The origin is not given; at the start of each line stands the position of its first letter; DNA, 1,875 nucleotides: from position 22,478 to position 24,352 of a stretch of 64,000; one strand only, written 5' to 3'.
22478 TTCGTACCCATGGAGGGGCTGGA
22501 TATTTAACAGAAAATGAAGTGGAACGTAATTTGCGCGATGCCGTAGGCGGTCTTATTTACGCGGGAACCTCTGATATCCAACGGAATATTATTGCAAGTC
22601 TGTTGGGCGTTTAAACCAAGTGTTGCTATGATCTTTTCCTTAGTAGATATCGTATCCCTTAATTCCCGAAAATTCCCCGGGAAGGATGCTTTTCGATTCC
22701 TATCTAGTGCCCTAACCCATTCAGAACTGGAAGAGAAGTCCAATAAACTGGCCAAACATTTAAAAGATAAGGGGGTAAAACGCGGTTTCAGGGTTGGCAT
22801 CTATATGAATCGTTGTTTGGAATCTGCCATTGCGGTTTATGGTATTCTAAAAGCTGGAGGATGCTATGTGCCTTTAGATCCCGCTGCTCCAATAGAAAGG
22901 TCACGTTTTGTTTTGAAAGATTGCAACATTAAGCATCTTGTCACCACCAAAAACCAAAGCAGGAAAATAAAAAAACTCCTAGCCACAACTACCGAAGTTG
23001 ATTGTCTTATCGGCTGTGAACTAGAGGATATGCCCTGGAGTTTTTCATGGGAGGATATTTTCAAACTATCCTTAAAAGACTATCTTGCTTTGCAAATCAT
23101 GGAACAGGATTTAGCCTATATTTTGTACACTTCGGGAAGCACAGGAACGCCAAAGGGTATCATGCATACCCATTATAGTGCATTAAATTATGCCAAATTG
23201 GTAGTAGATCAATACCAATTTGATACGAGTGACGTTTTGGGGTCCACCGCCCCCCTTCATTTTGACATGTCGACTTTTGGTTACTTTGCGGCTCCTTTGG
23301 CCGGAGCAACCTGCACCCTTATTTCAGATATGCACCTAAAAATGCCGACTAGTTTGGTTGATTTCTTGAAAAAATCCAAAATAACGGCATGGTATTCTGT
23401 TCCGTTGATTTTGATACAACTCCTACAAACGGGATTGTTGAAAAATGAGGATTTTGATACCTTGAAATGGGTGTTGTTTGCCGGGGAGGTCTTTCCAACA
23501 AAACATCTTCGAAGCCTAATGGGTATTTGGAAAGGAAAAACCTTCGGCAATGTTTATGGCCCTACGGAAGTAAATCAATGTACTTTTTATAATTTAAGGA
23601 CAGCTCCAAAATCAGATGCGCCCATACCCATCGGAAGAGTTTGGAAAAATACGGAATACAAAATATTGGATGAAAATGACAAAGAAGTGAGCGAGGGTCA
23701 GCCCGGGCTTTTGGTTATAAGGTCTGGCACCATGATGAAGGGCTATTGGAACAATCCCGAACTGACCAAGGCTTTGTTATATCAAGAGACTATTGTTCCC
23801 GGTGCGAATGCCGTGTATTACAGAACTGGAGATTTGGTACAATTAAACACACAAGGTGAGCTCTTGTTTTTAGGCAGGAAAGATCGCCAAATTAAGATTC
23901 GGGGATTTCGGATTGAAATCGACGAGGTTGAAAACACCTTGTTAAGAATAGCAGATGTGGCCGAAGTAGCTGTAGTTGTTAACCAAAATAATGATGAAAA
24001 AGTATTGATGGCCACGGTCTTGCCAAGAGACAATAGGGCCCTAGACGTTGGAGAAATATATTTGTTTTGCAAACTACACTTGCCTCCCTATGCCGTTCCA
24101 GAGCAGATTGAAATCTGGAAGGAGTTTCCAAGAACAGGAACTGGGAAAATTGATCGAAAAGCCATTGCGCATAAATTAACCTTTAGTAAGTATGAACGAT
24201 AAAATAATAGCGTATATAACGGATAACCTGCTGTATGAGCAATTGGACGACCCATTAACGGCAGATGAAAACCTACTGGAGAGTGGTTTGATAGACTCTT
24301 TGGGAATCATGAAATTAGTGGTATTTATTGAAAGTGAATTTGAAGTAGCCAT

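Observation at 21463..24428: Dehydrogenase / A-enzyme / carrier-protein cassette resembling the prolyl-S-PCP to pyrrolyl-S-PCP starter pathway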

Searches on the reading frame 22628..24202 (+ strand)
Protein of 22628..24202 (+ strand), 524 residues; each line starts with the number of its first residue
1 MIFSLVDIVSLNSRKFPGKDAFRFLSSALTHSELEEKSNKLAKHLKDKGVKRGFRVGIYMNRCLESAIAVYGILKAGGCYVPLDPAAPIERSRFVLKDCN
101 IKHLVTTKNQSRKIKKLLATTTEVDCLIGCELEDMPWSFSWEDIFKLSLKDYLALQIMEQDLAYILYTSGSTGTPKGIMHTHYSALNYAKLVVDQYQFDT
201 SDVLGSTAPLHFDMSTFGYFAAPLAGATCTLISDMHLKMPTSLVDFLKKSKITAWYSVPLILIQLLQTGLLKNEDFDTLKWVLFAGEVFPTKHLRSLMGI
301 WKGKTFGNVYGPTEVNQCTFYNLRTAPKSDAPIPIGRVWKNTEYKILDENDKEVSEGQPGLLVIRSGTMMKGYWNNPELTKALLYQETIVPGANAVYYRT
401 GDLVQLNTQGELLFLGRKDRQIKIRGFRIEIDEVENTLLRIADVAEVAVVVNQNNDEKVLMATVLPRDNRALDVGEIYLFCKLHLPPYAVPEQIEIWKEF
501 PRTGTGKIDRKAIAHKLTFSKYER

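Call 3: search_protein_families(library=pfam, proteins=[window:22628-24202:+])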
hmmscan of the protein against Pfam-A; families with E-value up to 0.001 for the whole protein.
window:22628-24202:+ (524 aa): 2 families
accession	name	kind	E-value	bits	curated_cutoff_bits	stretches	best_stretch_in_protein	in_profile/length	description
PF00501.34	AMP-binding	-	1.6e-81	274.5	29.9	1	13-374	5-384/384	AMP-binding enzyme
PF13193.12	AMP-binding_C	-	1.1e-11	45.9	24.5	1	433-507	1-76/76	AMP-binding enzyme C-terminal domain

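Call 4: search_protein_families(library=ncbifam, proteins=[window:22628-24202:+], max_evalue=0.01)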
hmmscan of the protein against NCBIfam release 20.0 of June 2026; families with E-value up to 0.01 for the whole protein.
window:22628-24202:+ (524 aa): 107 families (the best 25 are shown)
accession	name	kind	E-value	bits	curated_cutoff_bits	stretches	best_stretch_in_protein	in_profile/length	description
TIGR01733.1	AA-adenyl-dom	subfamily_domain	2.8e-105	352.5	317.4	1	30-449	1-409/409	amino acid adenylation domain-containing protein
TIGR03098.1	ligase_PEP_1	hypoth_equivalog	6.5e-83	278.9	592.35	1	7-515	4-516/517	acyl-CoA ligase (AMP-forming), exosortase A system-associated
NF004282.0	PRK05691.1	subfamily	6.5e-79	264.7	4090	2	134-514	3842-4223/4334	non-ribosomal peptide synthase/polyketide synthase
NF041803.1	NRPS_SolG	exception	8.8e-77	258.7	2200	1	14-514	572-1071/1163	solanimycin non-ribosomal peptide synthetase SolG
NF004837.0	PRK06187.1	subfamily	1.6e-75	254.3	476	1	4-518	9-523/531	long-chain-fatty-acid--CoA ligase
NF047350.1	aureusi_NRPS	equivalog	4.9e-70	236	2500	1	17-514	427-892/2373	aureusimine non-ribosomal peptide synthetase AusA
NF003417.0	PRK04813.1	subfamily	1.1e-69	235.3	476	1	2-516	2-502/505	D-alanine--poly(phosphoribitol) ligase subunit DltA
TIGR01734.1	D-ala-DACP-lig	equivalog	5.4e-68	229.8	559.85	1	10-516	7-501/504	D-alanine--poly(phosphoribitol) ligase subunit DltA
NF038078.1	NRPS_MxcG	equivalog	2.1e-67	227.4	2300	1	6-517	459-960/1442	myxochelin non-ribosomal peptide synthetase MxcG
NF006181.0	PRK08314.1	subfamily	4e-67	226.7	705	2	140-511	185-548/563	long-chain-fatty-acid--CoA ligase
NF006182.0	PRK08316.1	subfamily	9e-67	225.7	663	1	5-513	13-513/523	fatty acyl-CoA synthetase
NF007605.2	PRK10252.1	equivalog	1.1e-59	202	2400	1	5-514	456-958/1292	enterobactin non-ribosomal peptide synthetase EntF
NF052269.1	Staph_lig_FadD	equivalog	4.2e-56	190.3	650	1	29-517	28-493/499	long-chain-fatty-acid--CoA ligase FadD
NF004822.0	PRK06178.1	equivalog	4.2e-54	184.1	782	1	5-517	39-567/571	acyl-CoA synthetase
NF004808.0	PRK06155.1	equivalog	1.6e-52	178.5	722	1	7-513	25-518/542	ATP-dependent acyl-CoA ligase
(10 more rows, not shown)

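Call 5: search_solved_structures(query=window:22628-24202:+, max_evalue=1e-20, show_alignments=2)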
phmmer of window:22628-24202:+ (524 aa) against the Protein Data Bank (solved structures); distinct sequences matched with E-value up to 1e-20: 123 (the best 60 are shown).
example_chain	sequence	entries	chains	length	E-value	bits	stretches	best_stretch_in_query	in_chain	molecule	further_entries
6mfy_A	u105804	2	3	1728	1.9e-113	383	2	16-514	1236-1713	Linear gramicidin synthase subunit A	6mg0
9be3_A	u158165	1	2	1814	2.2e-113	382.8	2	16-514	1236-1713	Linear gramicidin synthase subunit A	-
9be4_A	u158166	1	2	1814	2.2e-113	382.8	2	16-514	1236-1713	Linear gramicidin synthase subunit A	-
6mfz_A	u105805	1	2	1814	2.2e-113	382.8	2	16-514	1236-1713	Linear gramicidin synthase subunit A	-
9meh_A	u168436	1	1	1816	2.2e-113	382.8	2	16-514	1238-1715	Linear gramicidin synthase subunit A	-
8xjz_C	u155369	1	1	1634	2.4e-85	290.3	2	15-513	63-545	Peptide synthetase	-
4d4g_A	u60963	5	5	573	6.4e-72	246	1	26-513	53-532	APNAA1 | APNA A1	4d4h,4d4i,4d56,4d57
6o6e_B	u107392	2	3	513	1.3e-71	245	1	15-517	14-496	L-proline--[L-prolyl-carrier protein] ligase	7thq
8hlk_A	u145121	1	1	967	1.6e-66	228.2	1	20-513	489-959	Microcystin synthetase B (Fragment)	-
1amu_A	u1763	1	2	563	2.7e-63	217.6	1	17-519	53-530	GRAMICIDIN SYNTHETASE 1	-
9bfd_A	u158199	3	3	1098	2e-62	214.7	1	13-515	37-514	Tyrocidine synthase 1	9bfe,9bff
8jbr_A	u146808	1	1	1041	2.3e-60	207.9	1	25-513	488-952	McyA protein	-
2vsq_A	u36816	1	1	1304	7.9e-59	202.8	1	17-513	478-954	SURFACTIN SYNTHETASE SUBUNIT 3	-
7ly7_A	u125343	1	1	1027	6.5e-58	199.8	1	159-513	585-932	BmdB, Bacillamide NRPS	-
7ly4_E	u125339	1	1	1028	6.5e-58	199.8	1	159-513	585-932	BmdB, bacillamide NRPS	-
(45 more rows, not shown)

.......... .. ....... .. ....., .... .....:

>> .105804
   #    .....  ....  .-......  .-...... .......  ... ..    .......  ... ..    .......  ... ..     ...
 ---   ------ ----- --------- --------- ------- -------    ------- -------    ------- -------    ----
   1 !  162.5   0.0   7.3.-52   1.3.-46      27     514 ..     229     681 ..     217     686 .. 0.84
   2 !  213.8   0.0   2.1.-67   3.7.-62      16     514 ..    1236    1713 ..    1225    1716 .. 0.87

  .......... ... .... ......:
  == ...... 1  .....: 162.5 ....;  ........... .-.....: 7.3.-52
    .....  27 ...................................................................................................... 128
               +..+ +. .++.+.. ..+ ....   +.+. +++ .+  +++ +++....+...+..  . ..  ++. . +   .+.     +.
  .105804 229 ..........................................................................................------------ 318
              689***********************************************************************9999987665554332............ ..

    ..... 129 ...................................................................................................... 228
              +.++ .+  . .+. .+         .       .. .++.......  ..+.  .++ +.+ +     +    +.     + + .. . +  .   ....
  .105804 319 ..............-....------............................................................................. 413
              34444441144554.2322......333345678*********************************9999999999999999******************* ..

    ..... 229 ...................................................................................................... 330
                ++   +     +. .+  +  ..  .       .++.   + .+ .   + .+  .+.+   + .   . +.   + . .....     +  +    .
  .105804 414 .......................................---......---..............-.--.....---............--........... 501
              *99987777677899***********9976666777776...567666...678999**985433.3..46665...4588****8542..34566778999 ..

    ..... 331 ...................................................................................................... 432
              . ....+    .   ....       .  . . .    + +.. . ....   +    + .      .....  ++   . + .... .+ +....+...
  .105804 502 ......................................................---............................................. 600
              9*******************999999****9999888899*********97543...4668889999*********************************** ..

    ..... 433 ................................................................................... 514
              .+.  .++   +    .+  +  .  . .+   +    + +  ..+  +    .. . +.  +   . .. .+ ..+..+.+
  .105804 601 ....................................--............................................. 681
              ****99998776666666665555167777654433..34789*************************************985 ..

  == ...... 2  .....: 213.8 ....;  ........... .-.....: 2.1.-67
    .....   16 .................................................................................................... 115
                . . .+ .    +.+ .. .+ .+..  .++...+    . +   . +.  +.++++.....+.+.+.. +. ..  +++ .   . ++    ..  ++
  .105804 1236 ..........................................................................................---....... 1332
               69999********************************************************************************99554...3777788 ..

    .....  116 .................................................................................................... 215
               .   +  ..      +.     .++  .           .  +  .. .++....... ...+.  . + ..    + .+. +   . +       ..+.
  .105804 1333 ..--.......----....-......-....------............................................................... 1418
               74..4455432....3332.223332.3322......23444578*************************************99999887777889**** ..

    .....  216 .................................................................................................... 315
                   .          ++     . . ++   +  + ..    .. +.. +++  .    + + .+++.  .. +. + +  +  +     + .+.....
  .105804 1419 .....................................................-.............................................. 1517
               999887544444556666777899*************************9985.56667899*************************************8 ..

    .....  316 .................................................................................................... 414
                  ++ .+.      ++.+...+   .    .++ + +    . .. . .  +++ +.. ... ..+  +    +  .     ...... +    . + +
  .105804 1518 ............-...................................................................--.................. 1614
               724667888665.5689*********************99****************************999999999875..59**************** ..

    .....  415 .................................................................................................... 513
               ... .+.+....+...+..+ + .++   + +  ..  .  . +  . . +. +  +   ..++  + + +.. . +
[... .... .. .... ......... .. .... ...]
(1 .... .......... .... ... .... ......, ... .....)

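Call 7: find_homologous_proteins(query=window:22628-24202:+, max_evalue=1e-30)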
Query window:22628-24202:+ (524 aa): 7344 proteins with E <= 1e-30 among 8000 candidates; the best 120 are listed.
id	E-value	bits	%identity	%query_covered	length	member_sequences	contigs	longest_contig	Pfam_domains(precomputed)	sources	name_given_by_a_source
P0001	0.0e+0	1204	100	100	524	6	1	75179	PF00501.35,PF13193.13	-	-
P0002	3.0e-288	975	80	100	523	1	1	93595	PF00501.35,PF13193.13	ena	-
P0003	1.4e-208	712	60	99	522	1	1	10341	PF00501.35,PF13193.13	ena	-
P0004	8.0e-207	706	59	99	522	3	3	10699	PF00501.35,PF13193.13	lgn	-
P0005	2.0e-205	701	59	99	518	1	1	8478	PF00501.35,PF13193.13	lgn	-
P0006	7.2e-205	700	59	99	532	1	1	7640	PF00501.35,PF13193.13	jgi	-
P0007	5.4e-202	690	59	99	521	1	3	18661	PF00501.35,PF13193.13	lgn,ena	-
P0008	1.9e-201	688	60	98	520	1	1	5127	PF00501.35,PF13193.13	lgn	-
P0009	6.5e-201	687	60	96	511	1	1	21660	PF00501.35,PF13193.13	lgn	-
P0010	1.5e-198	679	58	98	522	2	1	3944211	PF00501.35,PF13193.13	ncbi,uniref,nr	ncbi:amino acid adenylation domain-containing protein [Wocania ichthyoenteri]|uniref:amino acid aden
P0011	3.2e-198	678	58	98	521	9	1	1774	PF00501.35,PF13193.13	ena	-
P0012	3.0e-197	674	58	98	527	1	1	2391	PF00501.35,PF13193.13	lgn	-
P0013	3.0e-197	674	58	99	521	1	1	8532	PF00501.35,PF13193.13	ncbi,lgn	-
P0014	1.0e-196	673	57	99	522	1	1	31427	PF00501.35,PF13193.13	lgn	-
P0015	7.4e-196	670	56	99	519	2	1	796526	PF00501.35,PF13193.13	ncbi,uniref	ncbi:amino acid adenylation domain-containing protein [Hyunsoonleella sp. 2307UL5-6]|uniref:amino ac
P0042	1.6e-179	616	52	98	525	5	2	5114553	PF00501.35,PF13193.13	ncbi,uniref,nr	ncbi:amino acid adenylation domain-containing protein [Zobellia laminariae]|uniref:amino acid adenyl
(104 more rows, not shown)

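Call 8: find_encoding_contigs(protein=P0042, flank=10000, max_places=3)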
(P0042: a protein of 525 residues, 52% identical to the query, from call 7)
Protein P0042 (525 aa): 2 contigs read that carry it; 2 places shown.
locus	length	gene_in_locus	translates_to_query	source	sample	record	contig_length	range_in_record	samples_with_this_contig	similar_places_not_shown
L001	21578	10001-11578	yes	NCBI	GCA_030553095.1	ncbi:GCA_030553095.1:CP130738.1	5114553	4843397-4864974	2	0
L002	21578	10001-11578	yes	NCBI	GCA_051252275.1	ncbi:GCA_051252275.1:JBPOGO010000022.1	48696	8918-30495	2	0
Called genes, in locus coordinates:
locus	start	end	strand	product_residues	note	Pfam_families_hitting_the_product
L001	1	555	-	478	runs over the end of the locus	PF17829:GH115_C (faint), PF16586:DUF5060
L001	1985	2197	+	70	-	PF14086:DUF4266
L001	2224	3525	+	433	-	PF12094:DUF3570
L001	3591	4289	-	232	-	PF22624:AASDHPPT_N, PF01648:ACPS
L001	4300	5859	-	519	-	PF13193:AMP-binding_C (weak), PF00550:PP-binding, PF00975:Thioesterase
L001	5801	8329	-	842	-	PF00668:Condensation, PF00501:AMP-binding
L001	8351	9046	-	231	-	PF13795:HupE_UreJ_2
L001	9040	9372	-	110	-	-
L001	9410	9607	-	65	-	-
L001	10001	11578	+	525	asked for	PF00501:AMP-binding, PF13193:AMP-binding_C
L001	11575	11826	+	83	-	PF00550:PP-binding (weak)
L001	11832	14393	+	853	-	PF00668:Condensation, PF00501:AMP-binding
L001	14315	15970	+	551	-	PF13193:AMP-binding_C (faint), PF06508:QueC (weak), PF00550:PP-binding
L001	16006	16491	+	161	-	-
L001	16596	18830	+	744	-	PF13715:CarbopepD_reg_2, PF07715:Plug, PF00593:TonB_dep_Rec_b-barrel, PF14905:OMP_b-brl_3 (weak)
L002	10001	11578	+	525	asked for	PF00501:AMP-binding, PF13193:AMP-binding_C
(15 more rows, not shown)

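Call 9: find_encoding_contigs(protein=P0010, flank=10000, max_places=2)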
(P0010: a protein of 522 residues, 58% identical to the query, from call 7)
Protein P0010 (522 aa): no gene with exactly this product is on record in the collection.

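Call 11: find_encoding_contigs(protein=P0002, flank=10000, max_places=2)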
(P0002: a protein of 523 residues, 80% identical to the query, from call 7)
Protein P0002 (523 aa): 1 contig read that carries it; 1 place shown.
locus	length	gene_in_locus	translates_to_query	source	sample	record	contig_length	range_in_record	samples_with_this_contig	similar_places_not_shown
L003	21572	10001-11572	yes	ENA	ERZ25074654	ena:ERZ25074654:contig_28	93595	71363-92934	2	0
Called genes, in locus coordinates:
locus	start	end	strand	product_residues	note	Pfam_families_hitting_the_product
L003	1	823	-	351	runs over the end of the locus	-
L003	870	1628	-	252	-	PF22624:AASDHPPT_N, PF01648:ACPS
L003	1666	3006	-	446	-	PF00201:UDPGT, PF04101:Glyco_tran_28_C (faint), PF06722:EryCIII-like_C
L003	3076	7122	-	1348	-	PF00668:Condensation, PF00501:AMP-binding, PF13193:AMP-binding_C (faint), PF00550:PP-binding, PF00975:Thioesterase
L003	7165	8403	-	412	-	PF13795:HupE_UreJ_2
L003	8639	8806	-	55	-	-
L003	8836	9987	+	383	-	PF02771:Acyl-CoA_dh_N, PF02770:Acyl-CoA_dh_M, PF00441:Acyl-CoA_dh_1, PF08028:Acyl-CoA_dh_2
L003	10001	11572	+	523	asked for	PF00501:AMP-binding, PF13193:AMP-binding_C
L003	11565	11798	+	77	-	PF00550:PP-binding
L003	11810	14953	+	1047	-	PF00668:Condensation, PF00501:AMP-binding, PF00550:PP-binding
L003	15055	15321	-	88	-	-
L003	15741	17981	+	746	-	PF13620:CarboxypepD_reg, PF13715:CarbopepD_reg_2, PF07715:Plug, PF00593:TonB_dep_Rec_b-barrel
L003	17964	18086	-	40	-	-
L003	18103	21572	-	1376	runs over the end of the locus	?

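Call 22: find_related_loci(query=A1, collection=genome_contigs, flank=10000)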
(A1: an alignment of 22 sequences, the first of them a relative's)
Query A1 (524 aa) in genome_contigs; peptide patterns used: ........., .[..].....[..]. (x = any residue, [..] = any of these).
600 stretches matched a pattern (row limit reached: there are more); 589 encode a relative of the query (tblastn E <= 1e-3); the best 80 are kept; 80 distinct loci.
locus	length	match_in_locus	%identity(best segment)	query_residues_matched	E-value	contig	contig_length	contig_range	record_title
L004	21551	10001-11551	59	1-517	0e+0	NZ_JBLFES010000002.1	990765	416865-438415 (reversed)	Maribacter sp. 2210JD10-5 2210JD10-5_2, whole genome shotgun sequence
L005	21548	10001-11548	56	1-517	0e+0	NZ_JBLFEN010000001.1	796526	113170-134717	Hyunsoonleella sp. 2307UL5-6 2307UL5-6_1, whole genome shotgun sequence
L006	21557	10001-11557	55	1-518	0e+0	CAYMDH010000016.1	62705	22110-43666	MAG TPA_asm: uncultured Flavobacteriaceae bacterium isolate SRP065251_co1_54 genome assembly, contig: NODE_204_length_62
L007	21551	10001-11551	53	2-517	0e+0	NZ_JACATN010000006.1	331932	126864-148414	Zobellia barbeyronii strain KMM 6746 NODE_6_length_331932, whole genome shotgun sequence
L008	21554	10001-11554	52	1-517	0e+0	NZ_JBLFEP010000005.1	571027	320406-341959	Maribacter sp. 2307UL18-2 2307UL18-2_5, whole genome shotgun sequence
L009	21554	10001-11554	53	1-517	0e+0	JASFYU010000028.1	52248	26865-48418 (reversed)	MAG: Flavobacteriaceae bacterium isolate MAY_MAG_00007 ALL_000000000318, whole genome shotgun sequence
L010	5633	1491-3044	51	1-517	0e+0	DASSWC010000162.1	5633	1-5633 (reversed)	MAG TPA_asm: Pricia sp. isolate SMAG_U612 k141_478785, whole genome shotgun sequence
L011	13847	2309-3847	52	2-513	0e+0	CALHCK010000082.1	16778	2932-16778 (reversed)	MAG: uncultured Polaribacter sp. isolate L1_Bin_Bin_4_1 genome assembly, contig: c_000000283521, whole genome shotgun se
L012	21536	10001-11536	51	2-513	7e-176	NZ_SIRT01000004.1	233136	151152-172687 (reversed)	Hyunsoonleella flava strain T58 contig4, whole genome shotgun sequence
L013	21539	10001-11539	51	1-513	2e-173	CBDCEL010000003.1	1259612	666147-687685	MAG: Aurantibacter sp. isolate 67e0042e-5d0c-405c-9e18-64efbbc45119 genome assembly, contig: contig_3, whole genome shot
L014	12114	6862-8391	48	1-510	5e-173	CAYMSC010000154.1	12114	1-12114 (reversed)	MAG TPA_asm: uncultured Saprospiraceae bacterium isolate SRP065251_co1_20 genome assembly, contig: NODE_4325_length_1211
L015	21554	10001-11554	51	1-517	1e-172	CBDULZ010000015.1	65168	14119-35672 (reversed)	MAG TPA_asm: uncultured Kriegella sp. isolate SRR22808126_binner23_Refined_12 genome assembly, contig: ERZ25043457.199,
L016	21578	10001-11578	50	1-523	1e-171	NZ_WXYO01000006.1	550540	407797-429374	Poritiphilus flavus strain R33 Scaffold5_1, whole genome shotgun sequence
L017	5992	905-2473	48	1-521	3e-173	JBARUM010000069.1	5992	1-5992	MAG: Maribacter sp. isolate MFD12125_ilm_asm_bin32 k127_306452, whole genome shotgun sequence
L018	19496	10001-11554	48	1-517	2e-170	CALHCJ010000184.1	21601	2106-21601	MAG: uncultured Flavobacteriaceae bacterium isolate L1_Bin_Bin_162_1 genome assembly, contig: c_000001865209, whole geno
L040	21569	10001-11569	46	2-513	7e-147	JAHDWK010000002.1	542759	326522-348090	MAG: Anaerolineae bacterium isolate CHL1 NODE_18_length_542759_cov_204.207940, whole genome shotgun sequence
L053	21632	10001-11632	44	1-516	3e-142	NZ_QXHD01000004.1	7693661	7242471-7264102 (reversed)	Adonisia turfae CCMR0081 Scaffold_3b, whole genome shotgun sequence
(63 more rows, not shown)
